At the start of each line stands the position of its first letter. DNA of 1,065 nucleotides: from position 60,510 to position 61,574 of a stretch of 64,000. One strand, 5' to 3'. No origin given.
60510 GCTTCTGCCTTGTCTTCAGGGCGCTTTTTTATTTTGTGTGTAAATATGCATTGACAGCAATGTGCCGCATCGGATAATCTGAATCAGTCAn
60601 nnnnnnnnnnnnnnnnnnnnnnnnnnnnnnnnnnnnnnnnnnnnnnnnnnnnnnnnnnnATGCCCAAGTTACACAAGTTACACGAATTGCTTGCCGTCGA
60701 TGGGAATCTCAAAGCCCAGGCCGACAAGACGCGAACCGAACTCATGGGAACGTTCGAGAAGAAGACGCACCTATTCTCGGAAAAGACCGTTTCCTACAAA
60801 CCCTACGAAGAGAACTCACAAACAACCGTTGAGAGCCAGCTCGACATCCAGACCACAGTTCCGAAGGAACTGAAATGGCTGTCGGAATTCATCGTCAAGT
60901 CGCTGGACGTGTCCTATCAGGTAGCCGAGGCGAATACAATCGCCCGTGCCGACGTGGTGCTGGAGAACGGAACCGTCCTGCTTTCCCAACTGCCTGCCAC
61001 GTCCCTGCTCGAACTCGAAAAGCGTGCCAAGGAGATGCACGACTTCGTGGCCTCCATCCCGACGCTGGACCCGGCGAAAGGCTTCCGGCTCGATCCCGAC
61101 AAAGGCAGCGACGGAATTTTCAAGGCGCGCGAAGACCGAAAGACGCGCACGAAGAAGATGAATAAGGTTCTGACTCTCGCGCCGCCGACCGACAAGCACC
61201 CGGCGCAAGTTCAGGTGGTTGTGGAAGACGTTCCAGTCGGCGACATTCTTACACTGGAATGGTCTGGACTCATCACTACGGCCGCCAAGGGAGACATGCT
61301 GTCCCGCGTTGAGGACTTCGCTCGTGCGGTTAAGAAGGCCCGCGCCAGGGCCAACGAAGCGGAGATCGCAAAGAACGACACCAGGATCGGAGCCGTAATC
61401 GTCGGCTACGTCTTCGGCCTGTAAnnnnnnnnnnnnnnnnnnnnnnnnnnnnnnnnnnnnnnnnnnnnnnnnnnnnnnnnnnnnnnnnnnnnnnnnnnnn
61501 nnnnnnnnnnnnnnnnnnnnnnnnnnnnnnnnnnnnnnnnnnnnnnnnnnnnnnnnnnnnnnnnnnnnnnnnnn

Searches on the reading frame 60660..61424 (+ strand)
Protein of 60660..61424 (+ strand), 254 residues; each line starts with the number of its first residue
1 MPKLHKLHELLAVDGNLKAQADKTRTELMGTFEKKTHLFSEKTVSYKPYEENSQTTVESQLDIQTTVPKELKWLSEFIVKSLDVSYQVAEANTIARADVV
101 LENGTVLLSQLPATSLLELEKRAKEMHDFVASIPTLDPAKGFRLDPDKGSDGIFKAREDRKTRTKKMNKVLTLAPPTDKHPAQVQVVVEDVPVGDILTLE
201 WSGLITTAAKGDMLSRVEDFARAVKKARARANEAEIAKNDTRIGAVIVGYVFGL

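Call 20: find_encoding_contigs(protein=window:60660-61424:+, flank=10000, max_places=4)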
Protein window:60660-61424:+ (254 aa): 1 contig read that carries it; 1 place shown.
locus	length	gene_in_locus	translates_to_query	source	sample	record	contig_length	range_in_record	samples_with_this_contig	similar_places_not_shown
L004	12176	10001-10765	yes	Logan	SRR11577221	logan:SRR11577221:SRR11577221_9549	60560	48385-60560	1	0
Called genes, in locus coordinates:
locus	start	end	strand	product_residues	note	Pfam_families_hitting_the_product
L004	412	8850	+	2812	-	PF13563:2_5_RNA_ligase2 (weak), PF13489:Methyltransf_23 (weak), PF00712:DNA_pol3_beta (weak), PF02767:DNA_pol3_beta_2, PF02768:DNA_pol3_beta_3 (faint)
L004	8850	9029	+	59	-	-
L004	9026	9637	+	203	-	-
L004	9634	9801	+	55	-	-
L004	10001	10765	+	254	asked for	PF25283:DUF7873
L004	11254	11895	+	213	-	-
